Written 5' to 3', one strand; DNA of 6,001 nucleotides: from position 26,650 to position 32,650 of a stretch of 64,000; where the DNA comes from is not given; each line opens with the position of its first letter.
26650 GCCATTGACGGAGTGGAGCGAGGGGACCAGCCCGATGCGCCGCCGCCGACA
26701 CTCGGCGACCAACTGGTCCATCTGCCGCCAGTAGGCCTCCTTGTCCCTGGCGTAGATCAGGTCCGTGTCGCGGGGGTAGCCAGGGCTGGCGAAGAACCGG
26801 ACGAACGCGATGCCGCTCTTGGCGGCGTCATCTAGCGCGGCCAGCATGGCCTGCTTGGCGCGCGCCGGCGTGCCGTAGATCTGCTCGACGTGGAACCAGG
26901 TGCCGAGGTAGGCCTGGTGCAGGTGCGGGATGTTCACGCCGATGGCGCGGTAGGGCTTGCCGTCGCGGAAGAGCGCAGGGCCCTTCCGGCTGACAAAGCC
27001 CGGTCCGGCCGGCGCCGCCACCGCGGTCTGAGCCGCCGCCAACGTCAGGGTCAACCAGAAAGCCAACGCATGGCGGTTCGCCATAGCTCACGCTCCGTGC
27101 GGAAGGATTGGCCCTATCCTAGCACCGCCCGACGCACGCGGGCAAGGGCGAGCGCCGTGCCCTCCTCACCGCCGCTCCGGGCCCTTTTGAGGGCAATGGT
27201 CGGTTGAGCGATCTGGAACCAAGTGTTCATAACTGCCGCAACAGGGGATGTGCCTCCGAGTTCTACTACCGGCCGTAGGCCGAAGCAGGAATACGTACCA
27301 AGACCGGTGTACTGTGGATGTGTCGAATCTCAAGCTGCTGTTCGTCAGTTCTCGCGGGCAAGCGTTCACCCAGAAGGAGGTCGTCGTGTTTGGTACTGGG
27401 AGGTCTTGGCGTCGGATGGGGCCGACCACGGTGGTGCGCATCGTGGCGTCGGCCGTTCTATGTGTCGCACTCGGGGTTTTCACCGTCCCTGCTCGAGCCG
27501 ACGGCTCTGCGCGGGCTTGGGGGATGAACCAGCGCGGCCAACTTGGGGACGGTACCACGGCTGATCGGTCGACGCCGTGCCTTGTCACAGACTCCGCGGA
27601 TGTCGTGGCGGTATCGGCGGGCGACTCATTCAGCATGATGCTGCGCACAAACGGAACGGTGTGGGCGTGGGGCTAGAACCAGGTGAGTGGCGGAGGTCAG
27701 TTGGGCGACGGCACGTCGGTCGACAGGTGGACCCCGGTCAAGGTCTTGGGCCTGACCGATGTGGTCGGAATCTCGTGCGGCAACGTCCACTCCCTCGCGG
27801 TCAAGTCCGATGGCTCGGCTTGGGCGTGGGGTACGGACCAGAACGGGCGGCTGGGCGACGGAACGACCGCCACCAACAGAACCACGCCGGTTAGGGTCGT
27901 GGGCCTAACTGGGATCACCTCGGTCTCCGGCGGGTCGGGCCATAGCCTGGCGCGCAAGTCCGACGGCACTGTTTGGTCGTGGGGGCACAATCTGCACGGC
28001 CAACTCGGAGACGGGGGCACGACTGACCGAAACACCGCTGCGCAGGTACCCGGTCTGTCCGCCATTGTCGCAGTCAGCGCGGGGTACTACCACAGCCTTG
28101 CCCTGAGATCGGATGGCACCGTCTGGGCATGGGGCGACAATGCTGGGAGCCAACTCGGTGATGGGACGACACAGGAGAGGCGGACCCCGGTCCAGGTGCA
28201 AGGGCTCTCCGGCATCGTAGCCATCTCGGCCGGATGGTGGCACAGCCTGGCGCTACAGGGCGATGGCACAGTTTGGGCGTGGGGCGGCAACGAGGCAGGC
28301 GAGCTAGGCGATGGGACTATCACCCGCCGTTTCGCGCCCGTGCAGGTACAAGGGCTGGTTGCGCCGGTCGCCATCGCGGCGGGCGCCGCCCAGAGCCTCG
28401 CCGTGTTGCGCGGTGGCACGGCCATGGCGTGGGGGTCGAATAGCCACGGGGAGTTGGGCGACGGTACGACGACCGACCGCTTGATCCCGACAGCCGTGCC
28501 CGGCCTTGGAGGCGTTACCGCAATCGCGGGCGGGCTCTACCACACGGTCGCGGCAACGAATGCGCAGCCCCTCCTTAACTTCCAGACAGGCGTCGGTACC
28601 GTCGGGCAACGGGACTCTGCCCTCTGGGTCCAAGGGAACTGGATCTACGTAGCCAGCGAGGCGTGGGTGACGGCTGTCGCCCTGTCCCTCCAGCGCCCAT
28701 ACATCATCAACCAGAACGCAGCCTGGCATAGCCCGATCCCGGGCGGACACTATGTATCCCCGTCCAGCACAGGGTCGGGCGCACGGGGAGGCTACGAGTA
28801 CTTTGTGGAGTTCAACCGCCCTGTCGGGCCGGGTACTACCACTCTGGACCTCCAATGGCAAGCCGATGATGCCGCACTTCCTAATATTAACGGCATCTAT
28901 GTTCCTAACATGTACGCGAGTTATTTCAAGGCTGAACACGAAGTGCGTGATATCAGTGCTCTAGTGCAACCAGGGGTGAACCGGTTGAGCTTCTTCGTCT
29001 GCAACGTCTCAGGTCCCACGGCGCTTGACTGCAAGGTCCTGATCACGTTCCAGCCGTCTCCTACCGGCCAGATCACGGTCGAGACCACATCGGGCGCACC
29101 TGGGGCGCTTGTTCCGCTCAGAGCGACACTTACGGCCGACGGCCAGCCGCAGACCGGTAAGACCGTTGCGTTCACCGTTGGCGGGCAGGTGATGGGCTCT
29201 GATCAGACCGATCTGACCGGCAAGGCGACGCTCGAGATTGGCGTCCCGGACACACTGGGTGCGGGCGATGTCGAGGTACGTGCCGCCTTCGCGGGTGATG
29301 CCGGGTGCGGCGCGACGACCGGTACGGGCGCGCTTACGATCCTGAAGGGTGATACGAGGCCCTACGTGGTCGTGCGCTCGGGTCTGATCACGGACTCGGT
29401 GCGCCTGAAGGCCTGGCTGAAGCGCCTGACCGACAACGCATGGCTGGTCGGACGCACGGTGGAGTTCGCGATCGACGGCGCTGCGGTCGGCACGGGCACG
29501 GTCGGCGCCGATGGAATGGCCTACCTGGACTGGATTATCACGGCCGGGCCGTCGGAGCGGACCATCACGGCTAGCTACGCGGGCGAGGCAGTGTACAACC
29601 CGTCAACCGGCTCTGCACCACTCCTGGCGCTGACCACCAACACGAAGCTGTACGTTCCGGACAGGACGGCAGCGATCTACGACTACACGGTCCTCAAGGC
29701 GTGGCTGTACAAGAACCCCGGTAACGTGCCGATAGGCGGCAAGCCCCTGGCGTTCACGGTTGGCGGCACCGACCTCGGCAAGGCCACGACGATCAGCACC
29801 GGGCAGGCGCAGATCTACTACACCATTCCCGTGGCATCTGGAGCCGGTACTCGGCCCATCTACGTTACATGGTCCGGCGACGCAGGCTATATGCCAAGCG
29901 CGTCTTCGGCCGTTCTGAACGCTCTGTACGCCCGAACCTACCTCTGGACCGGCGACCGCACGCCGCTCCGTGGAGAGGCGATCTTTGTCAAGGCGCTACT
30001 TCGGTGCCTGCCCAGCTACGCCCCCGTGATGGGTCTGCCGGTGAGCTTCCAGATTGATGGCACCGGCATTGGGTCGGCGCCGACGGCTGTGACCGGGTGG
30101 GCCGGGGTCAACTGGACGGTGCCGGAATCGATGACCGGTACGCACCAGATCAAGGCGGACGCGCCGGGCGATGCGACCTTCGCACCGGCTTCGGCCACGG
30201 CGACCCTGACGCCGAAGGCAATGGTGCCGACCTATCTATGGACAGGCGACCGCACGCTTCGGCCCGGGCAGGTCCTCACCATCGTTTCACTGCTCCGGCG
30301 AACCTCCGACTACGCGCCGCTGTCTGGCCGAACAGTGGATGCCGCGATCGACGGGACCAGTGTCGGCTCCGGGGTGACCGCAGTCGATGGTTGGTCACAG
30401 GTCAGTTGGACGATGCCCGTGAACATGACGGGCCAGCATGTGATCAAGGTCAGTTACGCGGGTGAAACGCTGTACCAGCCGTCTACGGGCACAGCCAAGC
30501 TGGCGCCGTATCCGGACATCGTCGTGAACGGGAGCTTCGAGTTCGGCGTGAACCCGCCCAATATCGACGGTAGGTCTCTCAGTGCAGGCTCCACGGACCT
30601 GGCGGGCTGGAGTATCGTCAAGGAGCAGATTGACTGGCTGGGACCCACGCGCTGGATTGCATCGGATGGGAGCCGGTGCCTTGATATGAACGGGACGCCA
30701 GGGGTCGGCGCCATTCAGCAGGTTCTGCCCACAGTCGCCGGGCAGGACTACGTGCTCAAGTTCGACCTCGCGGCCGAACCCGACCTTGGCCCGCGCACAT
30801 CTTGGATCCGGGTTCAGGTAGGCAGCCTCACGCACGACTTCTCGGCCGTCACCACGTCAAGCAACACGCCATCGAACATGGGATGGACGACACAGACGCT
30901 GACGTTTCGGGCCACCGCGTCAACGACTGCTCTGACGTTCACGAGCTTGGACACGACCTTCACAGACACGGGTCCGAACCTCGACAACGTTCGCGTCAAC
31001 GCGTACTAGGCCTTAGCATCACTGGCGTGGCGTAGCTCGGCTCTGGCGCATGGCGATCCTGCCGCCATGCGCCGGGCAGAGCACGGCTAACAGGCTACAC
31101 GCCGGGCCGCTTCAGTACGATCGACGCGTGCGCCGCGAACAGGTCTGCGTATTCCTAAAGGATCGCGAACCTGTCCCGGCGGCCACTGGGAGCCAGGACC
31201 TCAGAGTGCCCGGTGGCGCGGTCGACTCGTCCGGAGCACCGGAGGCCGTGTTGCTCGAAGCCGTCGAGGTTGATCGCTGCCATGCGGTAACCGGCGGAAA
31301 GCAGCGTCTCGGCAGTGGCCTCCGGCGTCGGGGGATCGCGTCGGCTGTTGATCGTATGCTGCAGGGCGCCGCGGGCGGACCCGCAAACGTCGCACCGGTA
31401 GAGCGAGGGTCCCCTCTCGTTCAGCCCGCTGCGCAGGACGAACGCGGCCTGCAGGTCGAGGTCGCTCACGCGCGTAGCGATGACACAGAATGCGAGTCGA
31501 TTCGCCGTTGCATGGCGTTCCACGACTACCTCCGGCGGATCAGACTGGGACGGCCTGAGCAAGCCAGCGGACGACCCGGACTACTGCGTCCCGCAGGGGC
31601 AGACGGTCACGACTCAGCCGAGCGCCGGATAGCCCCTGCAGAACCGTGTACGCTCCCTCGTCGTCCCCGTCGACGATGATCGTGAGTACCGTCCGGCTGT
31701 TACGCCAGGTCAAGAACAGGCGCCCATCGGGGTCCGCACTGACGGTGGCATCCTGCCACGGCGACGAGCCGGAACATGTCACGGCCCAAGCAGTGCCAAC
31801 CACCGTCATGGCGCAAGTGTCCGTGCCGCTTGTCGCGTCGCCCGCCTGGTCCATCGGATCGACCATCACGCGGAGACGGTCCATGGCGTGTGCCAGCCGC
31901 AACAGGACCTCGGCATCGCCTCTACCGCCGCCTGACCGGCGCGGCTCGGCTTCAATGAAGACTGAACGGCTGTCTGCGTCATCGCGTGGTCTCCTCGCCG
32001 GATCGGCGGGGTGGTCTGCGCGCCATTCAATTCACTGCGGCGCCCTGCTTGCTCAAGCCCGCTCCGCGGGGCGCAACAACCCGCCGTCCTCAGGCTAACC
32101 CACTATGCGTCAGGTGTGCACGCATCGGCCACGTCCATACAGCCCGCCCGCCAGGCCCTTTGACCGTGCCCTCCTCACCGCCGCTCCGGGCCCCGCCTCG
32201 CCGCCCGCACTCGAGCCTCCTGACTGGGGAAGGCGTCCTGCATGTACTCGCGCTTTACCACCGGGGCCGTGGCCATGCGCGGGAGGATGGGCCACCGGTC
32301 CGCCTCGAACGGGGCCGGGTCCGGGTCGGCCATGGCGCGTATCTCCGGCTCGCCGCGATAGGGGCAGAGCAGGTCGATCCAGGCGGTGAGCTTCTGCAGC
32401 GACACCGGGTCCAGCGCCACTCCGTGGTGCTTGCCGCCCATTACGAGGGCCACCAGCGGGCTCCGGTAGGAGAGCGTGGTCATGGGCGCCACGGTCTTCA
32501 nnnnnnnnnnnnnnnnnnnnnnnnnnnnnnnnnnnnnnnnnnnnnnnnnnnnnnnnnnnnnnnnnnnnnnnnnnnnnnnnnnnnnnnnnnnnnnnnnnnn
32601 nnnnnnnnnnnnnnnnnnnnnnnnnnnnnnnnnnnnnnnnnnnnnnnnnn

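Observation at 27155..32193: Perfect 30-bp direct repeats bracket a ~5-kb lower-GC insert at the 3' end of the propeller/CxxCH gene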

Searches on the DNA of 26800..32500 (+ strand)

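Call 58: search_rna_families(source=window, start=26800, end=32500, threshold=evalue, max_evalue=1)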
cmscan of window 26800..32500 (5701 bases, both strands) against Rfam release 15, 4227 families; matches with E-value up to 1: 0.
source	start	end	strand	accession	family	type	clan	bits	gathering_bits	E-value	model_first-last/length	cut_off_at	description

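Call 82: search_dna_similar(query=window:27185-32163:+, collection=plasmids, mode=distant, max_rows=8)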
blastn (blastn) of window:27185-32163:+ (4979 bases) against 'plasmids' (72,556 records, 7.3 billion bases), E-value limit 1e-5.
No match.

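Call 83: search_dna_similar(query=window:27185-32163:+, collection=phages, mode=distant, max_rows=8)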
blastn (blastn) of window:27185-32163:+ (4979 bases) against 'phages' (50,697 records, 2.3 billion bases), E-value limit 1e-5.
No match.
